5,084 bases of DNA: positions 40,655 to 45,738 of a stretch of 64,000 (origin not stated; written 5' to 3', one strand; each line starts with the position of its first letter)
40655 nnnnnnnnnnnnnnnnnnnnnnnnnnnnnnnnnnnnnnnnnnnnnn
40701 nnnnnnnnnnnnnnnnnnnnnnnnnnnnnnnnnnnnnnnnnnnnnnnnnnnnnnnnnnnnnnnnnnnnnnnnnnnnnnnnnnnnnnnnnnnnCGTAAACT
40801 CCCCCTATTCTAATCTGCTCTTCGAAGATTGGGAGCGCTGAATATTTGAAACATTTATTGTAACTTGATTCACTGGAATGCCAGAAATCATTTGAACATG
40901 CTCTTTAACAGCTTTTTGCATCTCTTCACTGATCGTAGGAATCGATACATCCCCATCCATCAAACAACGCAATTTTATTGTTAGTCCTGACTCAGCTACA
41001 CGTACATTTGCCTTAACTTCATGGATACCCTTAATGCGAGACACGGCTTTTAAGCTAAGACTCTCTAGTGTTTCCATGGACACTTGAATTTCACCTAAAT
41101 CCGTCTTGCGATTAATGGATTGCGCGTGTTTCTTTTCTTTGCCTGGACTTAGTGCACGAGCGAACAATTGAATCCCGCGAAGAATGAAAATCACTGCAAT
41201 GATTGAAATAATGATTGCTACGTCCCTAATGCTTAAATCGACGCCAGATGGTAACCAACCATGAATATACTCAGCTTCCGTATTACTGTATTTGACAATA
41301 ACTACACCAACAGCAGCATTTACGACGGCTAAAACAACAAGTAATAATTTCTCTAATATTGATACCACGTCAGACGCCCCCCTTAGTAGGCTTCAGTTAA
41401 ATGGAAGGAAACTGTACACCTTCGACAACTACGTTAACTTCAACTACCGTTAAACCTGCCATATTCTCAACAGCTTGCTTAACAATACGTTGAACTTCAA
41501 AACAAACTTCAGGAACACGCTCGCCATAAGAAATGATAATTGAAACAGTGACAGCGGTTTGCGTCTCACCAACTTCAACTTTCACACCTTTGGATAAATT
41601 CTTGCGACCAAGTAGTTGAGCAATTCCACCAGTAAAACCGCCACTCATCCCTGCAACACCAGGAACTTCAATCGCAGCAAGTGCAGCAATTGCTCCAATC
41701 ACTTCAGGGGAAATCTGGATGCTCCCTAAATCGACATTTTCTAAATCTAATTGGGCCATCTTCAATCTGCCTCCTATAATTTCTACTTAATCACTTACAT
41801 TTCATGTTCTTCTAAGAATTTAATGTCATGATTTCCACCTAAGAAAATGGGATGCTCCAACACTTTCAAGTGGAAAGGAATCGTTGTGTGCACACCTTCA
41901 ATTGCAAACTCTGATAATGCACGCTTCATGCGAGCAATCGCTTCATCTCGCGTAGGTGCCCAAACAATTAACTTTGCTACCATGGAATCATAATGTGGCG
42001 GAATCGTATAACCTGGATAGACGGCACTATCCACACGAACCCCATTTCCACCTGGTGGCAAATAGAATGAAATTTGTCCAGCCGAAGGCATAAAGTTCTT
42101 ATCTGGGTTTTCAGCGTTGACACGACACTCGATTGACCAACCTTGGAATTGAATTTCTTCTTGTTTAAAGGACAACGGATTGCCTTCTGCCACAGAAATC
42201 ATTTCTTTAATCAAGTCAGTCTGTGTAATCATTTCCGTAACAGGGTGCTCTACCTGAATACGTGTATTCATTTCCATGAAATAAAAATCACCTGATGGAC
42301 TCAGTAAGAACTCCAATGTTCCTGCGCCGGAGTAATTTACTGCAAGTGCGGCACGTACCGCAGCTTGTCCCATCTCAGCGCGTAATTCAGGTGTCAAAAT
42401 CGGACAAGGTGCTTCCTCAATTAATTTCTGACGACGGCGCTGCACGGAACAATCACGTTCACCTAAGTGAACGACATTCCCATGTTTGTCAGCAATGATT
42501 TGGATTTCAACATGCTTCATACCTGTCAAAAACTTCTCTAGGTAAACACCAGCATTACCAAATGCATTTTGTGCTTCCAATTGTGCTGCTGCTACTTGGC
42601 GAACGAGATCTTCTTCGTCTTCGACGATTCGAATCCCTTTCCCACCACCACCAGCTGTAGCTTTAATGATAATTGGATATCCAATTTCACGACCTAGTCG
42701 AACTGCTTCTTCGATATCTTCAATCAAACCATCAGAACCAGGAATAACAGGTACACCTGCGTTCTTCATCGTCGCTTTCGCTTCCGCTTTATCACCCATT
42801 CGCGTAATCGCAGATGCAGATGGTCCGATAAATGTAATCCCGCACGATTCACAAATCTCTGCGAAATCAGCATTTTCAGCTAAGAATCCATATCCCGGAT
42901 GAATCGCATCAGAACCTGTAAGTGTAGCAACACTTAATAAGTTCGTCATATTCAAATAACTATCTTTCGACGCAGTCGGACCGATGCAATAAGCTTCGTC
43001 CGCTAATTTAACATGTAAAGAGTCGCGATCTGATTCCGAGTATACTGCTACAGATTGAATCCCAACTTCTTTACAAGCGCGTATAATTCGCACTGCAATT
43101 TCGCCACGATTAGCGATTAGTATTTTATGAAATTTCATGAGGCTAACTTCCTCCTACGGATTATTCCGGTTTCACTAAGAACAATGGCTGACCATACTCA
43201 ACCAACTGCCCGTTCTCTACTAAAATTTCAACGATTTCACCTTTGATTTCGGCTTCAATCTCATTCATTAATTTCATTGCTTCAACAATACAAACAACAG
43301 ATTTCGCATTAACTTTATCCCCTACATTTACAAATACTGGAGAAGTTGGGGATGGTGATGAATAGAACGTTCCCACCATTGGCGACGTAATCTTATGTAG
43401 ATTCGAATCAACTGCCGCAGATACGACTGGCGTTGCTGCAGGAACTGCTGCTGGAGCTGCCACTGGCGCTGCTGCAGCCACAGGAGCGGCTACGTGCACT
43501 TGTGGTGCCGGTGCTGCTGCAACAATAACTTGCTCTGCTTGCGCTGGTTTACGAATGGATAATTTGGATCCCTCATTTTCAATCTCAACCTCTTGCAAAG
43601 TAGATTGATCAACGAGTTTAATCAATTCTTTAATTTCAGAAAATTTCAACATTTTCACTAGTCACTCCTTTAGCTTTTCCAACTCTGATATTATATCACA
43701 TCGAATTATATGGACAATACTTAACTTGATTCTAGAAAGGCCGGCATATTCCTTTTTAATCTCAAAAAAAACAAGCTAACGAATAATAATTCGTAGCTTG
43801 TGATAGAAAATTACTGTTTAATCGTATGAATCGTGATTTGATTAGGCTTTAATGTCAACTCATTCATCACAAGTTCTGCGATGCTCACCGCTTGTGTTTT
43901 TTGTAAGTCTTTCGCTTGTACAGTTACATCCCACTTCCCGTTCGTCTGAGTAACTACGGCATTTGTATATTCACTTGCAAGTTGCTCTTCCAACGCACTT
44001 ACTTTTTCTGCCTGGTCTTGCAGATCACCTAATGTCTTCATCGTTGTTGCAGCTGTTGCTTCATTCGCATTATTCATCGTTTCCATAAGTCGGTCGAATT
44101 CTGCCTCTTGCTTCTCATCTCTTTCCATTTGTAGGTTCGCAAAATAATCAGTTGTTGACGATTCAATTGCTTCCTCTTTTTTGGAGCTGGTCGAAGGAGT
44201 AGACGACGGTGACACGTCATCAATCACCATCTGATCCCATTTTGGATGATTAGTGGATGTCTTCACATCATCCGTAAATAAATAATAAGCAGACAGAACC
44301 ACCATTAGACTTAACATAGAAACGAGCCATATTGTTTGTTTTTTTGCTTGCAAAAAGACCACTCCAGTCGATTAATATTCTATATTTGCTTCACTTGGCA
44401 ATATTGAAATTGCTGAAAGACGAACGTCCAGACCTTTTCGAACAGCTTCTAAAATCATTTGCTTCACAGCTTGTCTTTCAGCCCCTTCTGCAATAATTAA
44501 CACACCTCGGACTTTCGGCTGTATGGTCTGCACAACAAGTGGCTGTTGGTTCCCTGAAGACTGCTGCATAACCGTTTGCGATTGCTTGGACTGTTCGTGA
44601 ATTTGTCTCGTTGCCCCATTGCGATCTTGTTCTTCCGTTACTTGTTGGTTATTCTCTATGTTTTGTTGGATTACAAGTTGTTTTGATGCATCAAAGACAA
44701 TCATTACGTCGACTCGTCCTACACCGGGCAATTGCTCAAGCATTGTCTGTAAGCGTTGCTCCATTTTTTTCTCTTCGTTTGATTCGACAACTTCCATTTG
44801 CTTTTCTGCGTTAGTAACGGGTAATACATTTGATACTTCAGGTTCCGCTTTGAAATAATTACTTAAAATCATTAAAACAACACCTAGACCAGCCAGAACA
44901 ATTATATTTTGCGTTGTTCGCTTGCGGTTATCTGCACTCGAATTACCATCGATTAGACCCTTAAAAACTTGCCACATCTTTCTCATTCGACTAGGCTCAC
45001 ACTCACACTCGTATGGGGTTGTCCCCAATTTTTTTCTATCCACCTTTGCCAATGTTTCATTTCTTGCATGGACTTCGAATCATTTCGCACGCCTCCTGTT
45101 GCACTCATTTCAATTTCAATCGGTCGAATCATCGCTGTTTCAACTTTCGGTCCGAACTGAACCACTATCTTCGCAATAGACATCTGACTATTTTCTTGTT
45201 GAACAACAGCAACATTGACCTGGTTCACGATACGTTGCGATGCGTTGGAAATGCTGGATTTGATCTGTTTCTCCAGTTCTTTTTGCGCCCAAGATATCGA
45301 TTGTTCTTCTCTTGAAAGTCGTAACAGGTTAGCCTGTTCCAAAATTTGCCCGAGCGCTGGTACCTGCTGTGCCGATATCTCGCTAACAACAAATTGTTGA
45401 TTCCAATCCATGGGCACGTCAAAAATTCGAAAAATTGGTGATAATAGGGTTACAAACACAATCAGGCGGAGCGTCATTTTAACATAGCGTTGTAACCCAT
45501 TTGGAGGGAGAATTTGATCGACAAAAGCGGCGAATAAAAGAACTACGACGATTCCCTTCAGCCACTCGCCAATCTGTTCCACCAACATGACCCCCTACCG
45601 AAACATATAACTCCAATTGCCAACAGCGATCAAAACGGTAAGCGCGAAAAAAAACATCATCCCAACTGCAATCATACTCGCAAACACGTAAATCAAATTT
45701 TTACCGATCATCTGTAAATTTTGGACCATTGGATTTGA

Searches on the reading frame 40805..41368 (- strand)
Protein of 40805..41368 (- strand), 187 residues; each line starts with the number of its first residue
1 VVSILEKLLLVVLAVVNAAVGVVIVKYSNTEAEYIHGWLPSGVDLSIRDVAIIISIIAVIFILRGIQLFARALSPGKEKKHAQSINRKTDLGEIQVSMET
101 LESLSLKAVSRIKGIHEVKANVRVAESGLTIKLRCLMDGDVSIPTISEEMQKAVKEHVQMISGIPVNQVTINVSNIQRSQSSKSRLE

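Call 30: search_protein_families(library=pfam, proteins=[window:40805-41368:-])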
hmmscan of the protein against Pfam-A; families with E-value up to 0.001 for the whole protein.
window:40805-41368:- (187 aa): 2 families
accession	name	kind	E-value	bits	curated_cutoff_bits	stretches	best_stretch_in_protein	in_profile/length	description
PF03780.18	Asp23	-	6.3e-10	39.9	28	1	121-177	51-108/108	Asp23 family, cell envelope-related function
PF19803.4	DUF6286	-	0.00095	20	35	0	65-173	3-107/108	Family of unknown function (DUF6286)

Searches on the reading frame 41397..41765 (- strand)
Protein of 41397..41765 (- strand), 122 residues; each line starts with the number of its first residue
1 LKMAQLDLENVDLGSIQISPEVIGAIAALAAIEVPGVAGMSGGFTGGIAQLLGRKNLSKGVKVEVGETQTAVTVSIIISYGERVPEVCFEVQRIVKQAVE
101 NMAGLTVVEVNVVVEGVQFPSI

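Call 30: search_protein_families(library=pfam, proteins=[window:41397-41765:-])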
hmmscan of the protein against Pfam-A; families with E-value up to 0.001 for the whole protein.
window:41397-41765:- (122 aa): 1 family
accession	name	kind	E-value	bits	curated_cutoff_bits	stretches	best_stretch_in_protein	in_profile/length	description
PF03780.18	Asp23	-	8e-34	116.8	28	1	13-118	2-108/108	Asp23 family, cell envelope-related function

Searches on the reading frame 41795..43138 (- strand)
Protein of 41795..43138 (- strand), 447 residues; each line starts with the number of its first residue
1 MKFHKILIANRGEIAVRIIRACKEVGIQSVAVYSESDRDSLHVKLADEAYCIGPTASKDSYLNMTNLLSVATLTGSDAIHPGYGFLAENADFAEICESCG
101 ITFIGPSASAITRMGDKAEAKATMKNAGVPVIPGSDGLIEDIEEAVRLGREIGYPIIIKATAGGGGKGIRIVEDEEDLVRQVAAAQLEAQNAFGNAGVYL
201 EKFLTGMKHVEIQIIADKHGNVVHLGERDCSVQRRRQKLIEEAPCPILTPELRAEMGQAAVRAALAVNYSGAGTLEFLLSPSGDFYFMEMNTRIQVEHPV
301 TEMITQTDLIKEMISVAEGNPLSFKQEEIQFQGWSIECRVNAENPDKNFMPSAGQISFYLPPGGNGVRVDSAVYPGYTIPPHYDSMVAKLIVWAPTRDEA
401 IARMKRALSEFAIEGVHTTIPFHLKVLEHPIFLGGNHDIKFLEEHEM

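Call 30: search_protein_families(library=pfam, proteins=[window:41795-43138:-])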
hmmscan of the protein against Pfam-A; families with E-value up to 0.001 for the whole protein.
window:41795-43138:- (447 aa): 7 families
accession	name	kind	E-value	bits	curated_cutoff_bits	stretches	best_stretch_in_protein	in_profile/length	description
PF02786.22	CPSase_L_D2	-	2.5e-78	262.9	19.8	1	116-323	1-209/211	Carbamoyl-phosphate synthase L chain, ATP binding domain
PF00289.28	Biotin_carb_N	-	4.3e-47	159.6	25.5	1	3-111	2-110/110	Biotin carboxylase, N-terminal domain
PF02785.25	Biotin_carb_C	-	4.7e-43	146.1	32.4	1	337-444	1-108/108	Biotin carboxylase C-terminal domain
PF07478.18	Dala_Dala_lig_C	-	2.2e-08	34.3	24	1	147-292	30-174/204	D-ala D-ala ligase C-terminus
PF02222.28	ATP-grasp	-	1.3e-07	31.9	27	1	138-293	15-162/179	ATP-grasp domain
PF01071.24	GARS_A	-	2e-05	24.9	27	1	116-209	2-94/194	Phosphoribosylglycinamide synthetase, ATP-grasp (A) domain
PF02655.19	ATP-grasp_3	-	0.00052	20.6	23.2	0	115-295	2-158/160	ATP-grasp domain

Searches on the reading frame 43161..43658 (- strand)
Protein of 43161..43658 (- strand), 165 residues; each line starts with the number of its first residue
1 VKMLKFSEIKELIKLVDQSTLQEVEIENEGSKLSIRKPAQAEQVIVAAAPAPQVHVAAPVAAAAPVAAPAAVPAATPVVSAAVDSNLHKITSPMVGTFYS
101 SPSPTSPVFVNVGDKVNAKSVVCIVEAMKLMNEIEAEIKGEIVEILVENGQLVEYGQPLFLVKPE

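Call 30: search_protein_families(library=pfam, proteins=[window:43161-43658:-])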
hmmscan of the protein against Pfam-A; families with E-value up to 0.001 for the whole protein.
window:43161-43658:- (165 aa): 1 family
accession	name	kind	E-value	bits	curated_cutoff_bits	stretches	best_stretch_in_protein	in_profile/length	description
PF00364.28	Biotin_lipoyl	-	2.7e-24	85.2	22.1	1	89-160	2-71/73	Biotin-requiring enzyme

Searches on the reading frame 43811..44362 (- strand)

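Call 30: search_protein_families(library=pfam, proteins=[window:43811-44362:-])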
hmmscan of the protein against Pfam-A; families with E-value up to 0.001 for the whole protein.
window:43811-44362:- (183 aa): 1 family
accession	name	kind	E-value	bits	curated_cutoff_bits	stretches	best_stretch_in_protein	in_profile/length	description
PF12685.13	SpoIIIAH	-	9.6e-28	97.8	30.6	1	9-178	1-191/191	SpoIIIAH-like protein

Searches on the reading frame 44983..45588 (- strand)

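Call 30: search_protein_families(library=pfam, proteins=[window:44983-45588:-])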
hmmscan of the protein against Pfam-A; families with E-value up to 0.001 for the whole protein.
window:44983-45588:- (201 aa): 1 family
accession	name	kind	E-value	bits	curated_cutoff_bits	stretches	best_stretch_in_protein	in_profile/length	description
PF09581.16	Spore_III_AF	-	1.5e-23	84.2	28.3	1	14-197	1-184/185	Stage III sporulation protein AF (Spore_III_AF)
